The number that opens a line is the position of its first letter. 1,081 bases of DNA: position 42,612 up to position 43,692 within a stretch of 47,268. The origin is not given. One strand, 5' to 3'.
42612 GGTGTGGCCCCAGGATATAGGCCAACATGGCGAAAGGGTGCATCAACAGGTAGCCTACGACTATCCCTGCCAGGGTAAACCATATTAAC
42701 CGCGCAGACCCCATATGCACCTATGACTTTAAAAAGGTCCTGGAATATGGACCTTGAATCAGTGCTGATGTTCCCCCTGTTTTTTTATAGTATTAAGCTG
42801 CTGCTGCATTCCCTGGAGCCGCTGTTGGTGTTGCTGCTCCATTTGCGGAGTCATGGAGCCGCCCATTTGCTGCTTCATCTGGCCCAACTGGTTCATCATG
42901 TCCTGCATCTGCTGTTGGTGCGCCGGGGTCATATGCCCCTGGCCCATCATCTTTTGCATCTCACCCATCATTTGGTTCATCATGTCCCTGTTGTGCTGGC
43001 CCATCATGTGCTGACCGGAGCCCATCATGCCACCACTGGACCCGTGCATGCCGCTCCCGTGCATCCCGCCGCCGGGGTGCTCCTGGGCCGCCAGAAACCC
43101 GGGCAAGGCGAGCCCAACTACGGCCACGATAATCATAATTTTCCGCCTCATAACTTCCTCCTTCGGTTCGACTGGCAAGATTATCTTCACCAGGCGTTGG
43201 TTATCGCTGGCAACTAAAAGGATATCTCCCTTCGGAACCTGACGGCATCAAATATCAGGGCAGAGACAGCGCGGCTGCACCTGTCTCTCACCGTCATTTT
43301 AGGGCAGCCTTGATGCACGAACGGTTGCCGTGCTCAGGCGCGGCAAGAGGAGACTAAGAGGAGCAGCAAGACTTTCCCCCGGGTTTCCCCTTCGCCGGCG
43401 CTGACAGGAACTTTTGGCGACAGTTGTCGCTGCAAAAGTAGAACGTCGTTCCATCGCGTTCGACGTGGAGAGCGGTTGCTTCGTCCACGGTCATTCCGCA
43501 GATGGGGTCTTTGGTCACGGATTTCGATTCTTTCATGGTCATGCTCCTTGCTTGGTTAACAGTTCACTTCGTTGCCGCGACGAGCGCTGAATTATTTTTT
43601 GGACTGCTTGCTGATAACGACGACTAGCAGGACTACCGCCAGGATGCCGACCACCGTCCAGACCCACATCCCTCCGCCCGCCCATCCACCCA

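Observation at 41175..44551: tmRNA-adjacent cluster of small Met-rich secreted proteins, a YHS protein, micro-membrane peptides and two kinase-less membrane sensors, a possible periplasmic metal or envelope-stress module with no transporter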

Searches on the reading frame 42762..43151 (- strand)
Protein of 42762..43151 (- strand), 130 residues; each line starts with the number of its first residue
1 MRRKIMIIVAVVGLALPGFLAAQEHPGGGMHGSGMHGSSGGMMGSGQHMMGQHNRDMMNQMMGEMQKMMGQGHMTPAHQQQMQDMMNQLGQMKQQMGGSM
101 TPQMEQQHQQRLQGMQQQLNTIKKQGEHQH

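Call 4: search_protein_families(library=pfam, max_evalue=1, proteins=[window:42762-43151:-])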
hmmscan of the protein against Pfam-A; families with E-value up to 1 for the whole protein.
seq(130 aa): 6 families
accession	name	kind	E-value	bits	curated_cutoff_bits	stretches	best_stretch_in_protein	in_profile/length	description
PF10303.14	DUF2408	-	0.05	14.6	25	1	80-126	6-52/130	Protein of unknown function (DUF2408)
PF09429.15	Wbp11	-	0.22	12.3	24.3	0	53-93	37-77/78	WW domain binding protein 11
PF07303.18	Occludin_ELL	-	0.31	12.3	31.2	1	57-125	30-95/101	Occludin homology domain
PF13623.11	SurA_N_2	-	0.44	10.8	28.5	0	2-85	5-88/145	SurA-like N-terminal domain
PF18915.5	DUF5667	-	0.45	11.4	27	1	58-120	37-97/99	Domain of unknown function (DUF5667)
PF03840.19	SecG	-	0.9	10.1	29.2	1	5-46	2-43/70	Preprotein translocase SecG subunit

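Call 5: search_protein_families(library=ncbifam, max_evalue=1, proteins=[window:42762-43151:-])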
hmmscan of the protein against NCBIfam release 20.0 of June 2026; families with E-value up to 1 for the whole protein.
seq(130 aa): 3 families
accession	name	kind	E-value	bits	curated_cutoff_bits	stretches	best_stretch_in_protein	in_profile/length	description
NF002336.0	PRK01294.1-4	equivalog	0.01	15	542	1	49-124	97-171/343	lipase secretion chaperone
NF047552.1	LIC_20245_11074_fam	subfamily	0.083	12.7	190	1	79-127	167-215/221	LIC_20245/LIC_11074 family protein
NF043060.1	MAP_0585_fam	equivalog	0.14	12.2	170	1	23-121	40-136/319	MAP_0585 family protein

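Call 20: find_homologous_proteins(query=window:42762-43151:-)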
Query seq(130 aa) (130 aa): 18 proteins with E <= 0.001 among 29 candidates.
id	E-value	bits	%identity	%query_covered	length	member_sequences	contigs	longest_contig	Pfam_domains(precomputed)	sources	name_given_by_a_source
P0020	7.7e-54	199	86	99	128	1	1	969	-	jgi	-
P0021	1.4e-33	134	66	98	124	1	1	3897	-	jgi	jgi:hypothetical protein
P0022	9.1e-33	131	64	99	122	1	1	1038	-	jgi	jgi:thiamine kinase-like enzyme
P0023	4.5e-29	119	84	58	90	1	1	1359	-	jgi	-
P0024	5.8e-29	119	73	52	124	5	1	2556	-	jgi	jgi:hypothetical protein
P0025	5.0e-26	109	59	98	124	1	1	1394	-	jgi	-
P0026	3.8e-25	107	57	98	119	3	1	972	-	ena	-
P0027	1.7e-23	101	56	95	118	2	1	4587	-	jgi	-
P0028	3.1e-23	100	57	100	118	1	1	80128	-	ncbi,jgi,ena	ncbi:MAG: hypothetical protein WC600_15235 [Desulfobaccales bacterium]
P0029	4.6e-22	97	58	95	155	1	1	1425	-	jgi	jgi:hypothetical protein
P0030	1.4e-21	95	52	98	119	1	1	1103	-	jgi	jgi:hypothetical protein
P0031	3.6e-16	78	51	96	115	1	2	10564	-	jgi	jgi:hypothetical protein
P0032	1.1e-15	76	54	96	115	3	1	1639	-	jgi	-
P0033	6.4e-13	67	50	52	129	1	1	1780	-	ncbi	-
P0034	8.3e-10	57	52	74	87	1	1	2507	-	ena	-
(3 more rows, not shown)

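Call 21: find_encoding_contigs(protein=P0028, flank=8000, max_places=3)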
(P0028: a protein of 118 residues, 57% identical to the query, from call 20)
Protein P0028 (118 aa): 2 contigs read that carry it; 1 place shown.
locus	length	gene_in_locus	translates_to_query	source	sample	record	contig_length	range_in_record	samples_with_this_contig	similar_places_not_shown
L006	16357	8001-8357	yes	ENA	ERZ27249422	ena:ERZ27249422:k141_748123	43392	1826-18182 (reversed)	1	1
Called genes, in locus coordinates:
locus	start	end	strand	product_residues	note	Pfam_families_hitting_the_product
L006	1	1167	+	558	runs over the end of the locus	PF00753:Lactamase_B, PF12706:Lactamase_B_2, PF22505:RNase_J_b_CASP, PF07521:RMMBL, PF17770:RNase_J_C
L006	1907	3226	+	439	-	PF02321:OEP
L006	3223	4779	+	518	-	PF19335:HMBD (weak), PF25917:BSH_RND (weak), PF25919:BSH_CusB, PF25973:BSH_CzcB, PF25954:Beta-barrel_RND_2, PF25967:RND-MFP_C (weak), PF25975:CzcB_C, PF25989:YknX_C (weak), +1 more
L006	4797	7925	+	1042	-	PF00873:ACR_tran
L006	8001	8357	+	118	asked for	-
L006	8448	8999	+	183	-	-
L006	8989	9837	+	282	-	-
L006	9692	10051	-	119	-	-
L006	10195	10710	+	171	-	PF26390:MamS_MamX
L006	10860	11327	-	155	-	PF00072:Response_reg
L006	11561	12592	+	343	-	-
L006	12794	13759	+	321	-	PF11967:RecO_N, PF02565:RecO_C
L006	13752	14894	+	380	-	PF00070:Pyr_redox (faint), PF07992:Pyr_redox_2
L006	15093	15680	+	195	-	PF01965:DJ-1_PfpI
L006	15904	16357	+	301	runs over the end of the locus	-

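Call 22: find_encoding_contigs(protein=P0031, flank=8000, max_places=3)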
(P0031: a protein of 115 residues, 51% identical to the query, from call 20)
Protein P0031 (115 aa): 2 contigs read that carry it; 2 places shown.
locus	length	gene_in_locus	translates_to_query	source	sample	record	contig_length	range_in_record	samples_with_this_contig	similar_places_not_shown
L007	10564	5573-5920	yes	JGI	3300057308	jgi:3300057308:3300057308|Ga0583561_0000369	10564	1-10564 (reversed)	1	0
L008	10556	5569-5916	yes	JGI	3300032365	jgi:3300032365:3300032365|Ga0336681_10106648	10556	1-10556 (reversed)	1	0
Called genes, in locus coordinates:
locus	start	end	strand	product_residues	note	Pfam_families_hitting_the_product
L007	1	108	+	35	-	?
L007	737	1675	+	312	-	PF06180:CbiK, PF01903:CbiX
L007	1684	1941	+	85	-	-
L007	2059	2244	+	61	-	-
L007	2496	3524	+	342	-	PF13557:Phenol_MetA_deg (weak)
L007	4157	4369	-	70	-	-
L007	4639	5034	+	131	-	-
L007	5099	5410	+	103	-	PF04945:YHS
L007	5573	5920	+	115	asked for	-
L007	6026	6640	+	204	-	-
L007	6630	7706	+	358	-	PF02518:HATPase_c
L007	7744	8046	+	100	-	-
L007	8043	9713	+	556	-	PF00672:HAMP, PF00211:Guanylate_cyc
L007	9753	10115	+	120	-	-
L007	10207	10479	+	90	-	-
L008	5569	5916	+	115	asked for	-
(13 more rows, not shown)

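Call 23: find_encoding_contigs(protein=P0027, flank=8000, max_places=3)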
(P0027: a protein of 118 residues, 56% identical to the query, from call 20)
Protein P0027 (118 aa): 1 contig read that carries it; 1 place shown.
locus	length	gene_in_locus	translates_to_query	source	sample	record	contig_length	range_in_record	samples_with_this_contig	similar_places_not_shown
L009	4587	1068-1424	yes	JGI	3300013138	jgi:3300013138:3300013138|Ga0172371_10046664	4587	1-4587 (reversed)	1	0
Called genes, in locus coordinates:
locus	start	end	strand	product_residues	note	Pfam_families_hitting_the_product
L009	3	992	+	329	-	?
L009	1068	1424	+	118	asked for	-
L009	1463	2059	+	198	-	-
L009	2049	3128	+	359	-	PF02518:HATPase_c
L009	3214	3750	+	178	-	PF26390:MamS_MamX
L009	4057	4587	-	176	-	?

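Call 24: find_encoding_contigs(protein=P0021, flank=8000, max_places=3)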
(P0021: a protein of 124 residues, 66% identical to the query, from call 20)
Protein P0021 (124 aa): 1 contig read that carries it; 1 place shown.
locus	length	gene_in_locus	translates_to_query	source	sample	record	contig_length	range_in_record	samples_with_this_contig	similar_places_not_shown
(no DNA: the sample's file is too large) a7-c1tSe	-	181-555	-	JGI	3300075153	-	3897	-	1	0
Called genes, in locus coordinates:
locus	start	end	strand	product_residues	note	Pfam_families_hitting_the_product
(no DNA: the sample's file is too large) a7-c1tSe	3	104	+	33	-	?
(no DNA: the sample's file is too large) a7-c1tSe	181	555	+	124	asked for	-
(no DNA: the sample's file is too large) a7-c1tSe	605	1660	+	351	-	PF00702:Hydrolase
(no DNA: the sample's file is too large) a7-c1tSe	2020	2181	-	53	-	-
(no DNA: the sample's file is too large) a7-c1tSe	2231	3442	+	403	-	PF00871:Acetate_kinase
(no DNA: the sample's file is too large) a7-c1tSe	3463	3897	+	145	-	?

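Call 38: search_solved_structures(query=A3, max_evalue=10, show_alignments=3)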
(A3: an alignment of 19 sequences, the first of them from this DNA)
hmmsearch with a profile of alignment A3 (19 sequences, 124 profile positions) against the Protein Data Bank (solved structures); distinct sequences matched with E-value up to 10: 3.
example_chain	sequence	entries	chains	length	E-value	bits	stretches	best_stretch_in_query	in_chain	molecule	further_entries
2lem_A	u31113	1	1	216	1.1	12.6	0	88-119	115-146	Apolipoprotein A-I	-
4uos_A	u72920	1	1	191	1.3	12.3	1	45-96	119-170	DESIGNED HELICAL BUNDLE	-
28op_U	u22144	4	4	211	3.1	11.1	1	56-119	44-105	Centromere protein U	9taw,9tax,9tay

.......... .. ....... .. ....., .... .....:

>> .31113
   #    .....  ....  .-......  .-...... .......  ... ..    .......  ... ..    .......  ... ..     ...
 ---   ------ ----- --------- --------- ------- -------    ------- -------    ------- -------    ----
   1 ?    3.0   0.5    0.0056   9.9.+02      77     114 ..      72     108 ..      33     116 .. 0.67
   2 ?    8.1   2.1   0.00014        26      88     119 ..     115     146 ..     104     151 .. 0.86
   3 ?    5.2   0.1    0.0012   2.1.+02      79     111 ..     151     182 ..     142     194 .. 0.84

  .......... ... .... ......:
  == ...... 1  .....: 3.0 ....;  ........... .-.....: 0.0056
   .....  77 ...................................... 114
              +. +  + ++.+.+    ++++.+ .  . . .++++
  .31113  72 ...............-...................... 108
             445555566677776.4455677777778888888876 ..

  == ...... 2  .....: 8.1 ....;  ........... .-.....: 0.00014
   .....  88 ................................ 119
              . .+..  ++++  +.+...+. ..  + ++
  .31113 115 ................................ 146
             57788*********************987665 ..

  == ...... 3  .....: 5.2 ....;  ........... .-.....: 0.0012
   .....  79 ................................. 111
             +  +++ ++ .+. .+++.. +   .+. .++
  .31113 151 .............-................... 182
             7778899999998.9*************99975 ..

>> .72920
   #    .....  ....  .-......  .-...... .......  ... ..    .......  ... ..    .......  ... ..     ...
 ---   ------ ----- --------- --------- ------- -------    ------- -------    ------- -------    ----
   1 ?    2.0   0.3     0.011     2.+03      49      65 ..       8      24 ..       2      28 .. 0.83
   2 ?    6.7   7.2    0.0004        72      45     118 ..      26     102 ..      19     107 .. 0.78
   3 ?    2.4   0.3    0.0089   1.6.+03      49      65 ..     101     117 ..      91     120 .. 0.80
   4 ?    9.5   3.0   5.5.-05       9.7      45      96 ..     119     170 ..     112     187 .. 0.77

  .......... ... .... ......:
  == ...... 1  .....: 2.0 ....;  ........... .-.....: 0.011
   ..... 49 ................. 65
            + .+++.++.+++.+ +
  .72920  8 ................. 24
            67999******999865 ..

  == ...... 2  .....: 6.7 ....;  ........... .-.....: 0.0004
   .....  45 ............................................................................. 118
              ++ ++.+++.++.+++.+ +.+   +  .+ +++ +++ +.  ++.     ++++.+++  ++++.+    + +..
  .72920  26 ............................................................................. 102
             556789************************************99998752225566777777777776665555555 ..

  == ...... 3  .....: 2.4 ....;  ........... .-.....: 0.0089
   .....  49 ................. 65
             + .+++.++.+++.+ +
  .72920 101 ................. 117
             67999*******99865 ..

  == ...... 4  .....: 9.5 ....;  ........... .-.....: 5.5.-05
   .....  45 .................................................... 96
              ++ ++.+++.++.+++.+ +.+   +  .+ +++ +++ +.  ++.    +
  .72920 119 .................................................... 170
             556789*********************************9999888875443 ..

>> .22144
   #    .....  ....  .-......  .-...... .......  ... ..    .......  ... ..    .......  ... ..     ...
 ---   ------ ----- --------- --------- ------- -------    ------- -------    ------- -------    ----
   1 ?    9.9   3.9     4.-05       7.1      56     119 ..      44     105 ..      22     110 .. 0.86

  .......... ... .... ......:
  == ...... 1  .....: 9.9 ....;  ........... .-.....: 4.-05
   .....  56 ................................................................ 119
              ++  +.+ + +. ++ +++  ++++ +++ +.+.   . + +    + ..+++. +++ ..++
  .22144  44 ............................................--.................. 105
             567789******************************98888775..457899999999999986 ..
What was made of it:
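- On CpxP/Spy/ZraP (Pfam LTXXQ / Metal_resist clan): A PDB profile search returns no family member (call 38).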

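Call 50: predict_structure(alignment_id=A4)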
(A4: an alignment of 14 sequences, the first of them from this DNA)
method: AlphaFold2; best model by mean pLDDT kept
length: 130 residues; sequences in the alignment: 14
mean_pLDDT: 67.9   pTM: 0.45
mean pLDDT of the five models: 67.9, 67.1, 66.8, 66.5, 66.4
residues with pLDDT >= 90: 4; 70-90: 69; 50-70: 21; < 50: 36
segments of 3 or more residues with pLDDT < 50: 18-47
pLDDT, mean of each block of 10 residues (from residue 1): 51 48 42 40 49 80 85 81 88 78 82 87 71
secondary structure, 60 per line:
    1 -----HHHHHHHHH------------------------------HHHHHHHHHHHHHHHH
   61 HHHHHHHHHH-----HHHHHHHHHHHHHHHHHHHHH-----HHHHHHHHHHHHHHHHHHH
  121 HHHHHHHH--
elements in order: H6-14 H45-70 H76-96 H102-128
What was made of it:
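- The helical model fits (call 50).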

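Call 54: fold_search(model_id=the predicted structure, library=pdb)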
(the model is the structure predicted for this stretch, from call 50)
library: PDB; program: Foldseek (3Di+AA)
matches with E <= 10: 7; with E <= 0.001: 0
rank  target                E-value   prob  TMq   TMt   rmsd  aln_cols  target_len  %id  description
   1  3a98_C                3.9e+00  0.23  0.40  0.36   3.7        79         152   14  Crystal structure of the complex of the interacting regions of DOCK2 and ELMO1 (released 2010-10-27)
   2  6v1v_A                4.7e+00  0.21  0.30  0.06   2.8        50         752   14  VIP3B (VIP3B_2160) adapted for crystallization (released 2019-12-18)
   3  1vcs_MODEL_1_A        4.7e+00  0.05  0.23  0.28  12.2       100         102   15  Solution Structure of RSGI RUH-009, an N-Terminal Domain of Vti1a [Mus musculus] (released 2005-05-03)
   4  3a98_A                5.7e+00  0.13  0.32  0.28   3.7        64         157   14  Crystal structure of the complex of the interacting regions of DOCK2 and ELMO1 (released 2010-10-27)
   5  4kbq_C                7.3e+00  0.08  0.34  0.42   4.8        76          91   14  Structure of the CHIP-TPR domain in complex with the Hsc70 Lid-Tail domains (released 2015-01-14)
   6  2m6u_MODEL_1_A        8.8e+00  0.05  0.28  0.37   6.0        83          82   17  NMR Structure of CbpAN from Streptococcus pneumoniae (released 2014-04-16)
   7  3uum_B                9.4e+00  0.11  0.36  0.38  19.6        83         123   13  Crystal Structure of N-terminal first spectrin repeat of utrophin (released 2012-09-19)
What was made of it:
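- On CpxP/Spy/ZraP (Pfam LTXXQ / Metal_resist clan): However, Foldseek of the AF2 model (pLDDT 68) finds no CpxP, Spy or ZraP structure; the best E is 3.9 (calls 50, 54).
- No CpxP/Spy/ZraP hit appears in the PDB profile search (call 38) or in Foldseek (call 54).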

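Call 100: search_protein_families(library=pfam, max_evalue=0.001, proteins=[L065:10883-11962:+, L065:12386-14893:+, L006:10860-11327:-, L009:3214-3750:+, L007:8043-9713:+, L007:4639-5034:+, L007:5099-5410:+, L009:2049-3128:+])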
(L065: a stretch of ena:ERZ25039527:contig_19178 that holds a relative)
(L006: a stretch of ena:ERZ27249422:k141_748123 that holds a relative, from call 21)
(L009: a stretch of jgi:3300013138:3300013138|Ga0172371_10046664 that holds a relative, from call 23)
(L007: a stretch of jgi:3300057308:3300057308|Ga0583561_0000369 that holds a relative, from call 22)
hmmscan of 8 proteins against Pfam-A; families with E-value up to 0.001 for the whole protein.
L065:10883-11962:+ (359 aa): 2 families
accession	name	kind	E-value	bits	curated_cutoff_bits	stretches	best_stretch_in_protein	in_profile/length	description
PF02518.31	HATPase_c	-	1.7e-14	54.6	26.4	1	263-358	7-108/111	Histidine kinase-, DNA gyrase B-, and HSP90-like ATPase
PF13581.12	HATPase_c_2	-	0.00012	22.5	27.4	1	261-336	31-111/127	Histidine kinase-like ATPase domain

L065:12386-14893:+ (835 aa): 7 families
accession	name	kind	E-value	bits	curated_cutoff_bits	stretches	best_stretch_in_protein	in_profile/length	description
PF00122.25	E1-E2_ATPase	-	1.1e-57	195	28.1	1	320-500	2-179/181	E1-E2 ATPase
PF00702.32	Hydrolase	-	9.8e-36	124.4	26.4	1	518-734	1-190/191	haloacid dehalogenase-like hydrolase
PF19335.5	HMBD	-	2.1e-34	117.6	23.6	3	134-159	2-27/28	Heavy metal binding domain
PF08282.18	Hydrolase_3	-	2.4e-08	34.5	20.9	0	709-764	197-252/255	haloacid dehalogenase-like hydrolase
PF12710.13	HAD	-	2.6e-06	28.5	27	1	658-731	90-188/189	haloacid dehalogenase-like hydrolase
PF13248.11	Zn_ribbon_3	-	0.00072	19.4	27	0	60-73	13-26/26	zinc-ribbon domain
PF13240.11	Zn_Ribbon_1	-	0.00089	19.4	25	0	12-24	1-13/23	zinc-ribbon domain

L006:10860-11327:- (155 aa): 1 family
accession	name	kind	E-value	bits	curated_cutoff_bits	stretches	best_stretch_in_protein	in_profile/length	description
PF00072.30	Response_reg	-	3.8e-27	95.1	30.2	1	11-122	1-110/111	Response regulator receiver domain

L009:3214-3750:+ (178 aa): 0 families

L007:8043-9713:+ (556 aa): 2 families
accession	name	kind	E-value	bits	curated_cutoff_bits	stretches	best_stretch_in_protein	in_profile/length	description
PF00211.25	Guanylate_cyc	-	5.4e-24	85.2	21.9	1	370-549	6-181/183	Adenylate and Guanylate cyclase catalytic domain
PF00672.30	HAMP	-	3.2e-08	34.2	25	1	295-336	11-52/53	HAMP domain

L007:4639-5034:+ (131 aa): 0 families

L007:5099-5410:+ (103 aa): 1 family
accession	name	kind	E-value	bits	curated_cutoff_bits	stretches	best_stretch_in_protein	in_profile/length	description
PF04945.19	YHS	-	4.8e-11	42.9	30.3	1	48-87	4-45/47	YHS domain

L009:2049-3128:+ (359 aa): 1 family
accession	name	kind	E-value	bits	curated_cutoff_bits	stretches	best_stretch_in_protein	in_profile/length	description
PF02518.31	HATPase_c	-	4.4e-14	53.3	26.4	1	256-353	6-109/111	Histidine kinase-, DNA gyrase B-, and HSP90-like ATPase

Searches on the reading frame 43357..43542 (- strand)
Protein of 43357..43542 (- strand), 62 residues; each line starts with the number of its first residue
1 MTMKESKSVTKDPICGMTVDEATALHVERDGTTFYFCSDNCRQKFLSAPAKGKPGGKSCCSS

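Call 4: search_protein_families(library=pfam, max_evalue=1, proteins=[window:43357-43542:-])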
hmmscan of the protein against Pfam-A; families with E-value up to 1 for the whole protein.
seq(62 aa): 5 families
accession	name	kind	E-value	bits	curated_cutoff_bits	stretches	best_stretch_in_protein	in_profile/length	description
PF04945.19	YHS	-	1.4e-14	54.2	30.3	1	11-54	2-45/47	YHS domain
PF06467.20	zf-FCS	-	0.0029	17.8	22.4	1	26-45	20-39/39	MYM-type Zinc finger with FCS sequence motif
PF24273.1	TRASH_HVO_1752_C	-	0.0044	17.6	27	1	15-46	7-37/47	HVO_1752, C-terminal TRASH domain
PF01246.26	Ribosomal_L24e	-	0.016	15.9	27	1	25-46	20-41/66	Ribosomal protein L24e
PF24461.1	DUF7576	-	0.053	13.8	27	1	15-44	23-57/60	Family of unknown function (DUF7576)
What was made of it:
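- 43354..43542 (-): Cytoplasmic YHS-domain protein (60-62 aa) with D12, C15, C37, C41 and a C-terminal KSCCSS. Pfam YHS E 1.4e-14 (call 4).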

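Call 5: search_protein_families(library=ncbifam, max_evalue=1, proteins=[window:43357-43542:-])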
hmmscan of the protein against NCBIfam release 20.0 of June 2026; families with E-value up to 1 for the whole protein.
seq(62 aa): 1 family
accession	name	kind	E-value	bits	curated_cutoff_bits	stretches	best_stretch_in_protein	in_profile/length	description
NF034186.3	PRK14891.1-1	equivalog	6.1e-06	26.1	73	1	15-46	7-39/51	50S ribosomal protein L24e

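Call 100: search_protein_families(library=pfam, max_evalue=0.001, proteins=[L065:10883-11962:+, L065:12386-14893:+])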
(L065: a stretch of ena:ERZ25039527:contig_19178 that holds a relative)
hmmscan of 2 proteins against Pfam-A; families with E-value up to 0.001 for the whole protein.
L065:10883-11962:+ (359 aa): 2 families
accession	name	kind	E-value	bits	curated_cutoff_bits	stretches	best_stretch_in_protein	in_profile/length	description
PF02518.31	HATPase_c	-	1.7e-14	54.6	26.4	1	263-358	7-108/111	Histidine kinase-, DNA gyrase B-, and HSP90-like ATPase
PF13581.12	HATPase_c_2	-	0.00012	22.5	27.4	1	261-336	31-111/127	Histidine kinase-like ATPase domain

L065:12386-14893:+ (835 aa): 7 families
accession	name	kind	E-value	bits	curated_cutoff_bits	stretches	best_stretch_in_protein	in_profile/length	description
PF00122.25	E1-E2_ATPase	-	1.1e-57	195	28.1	1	320-500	2-179/181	E1-E2 ATPase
PF00702.32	Hydrolase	-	9.8e-36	124.4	26.4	1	518-734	1-190/191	haloacid dehalogenase-like hydrolase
PF19335.5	HMBD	-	2.1e-34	117.6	23.6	3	134-159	2-27/28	Heavy metal binding domain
PF08282.18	Hydrolase_3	-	2.4e-08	34.5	20.9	0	709-764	197-252/255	haloacid dehalogenase-like hydrolase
PF12710.13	HAD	-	2.6e-06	28.5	27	1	658-731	90-188/189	haloacid dehalogenase-like hydrolase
PF13248.11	Zn_ribbon_3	-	0.00072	19.4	27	0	60-73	13-26/26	zinc-ribbon domain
PF13240.11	Zn_Ribbon_1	-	0.00089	19.4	25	0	12-24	1-13/23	zinc-ribbon domain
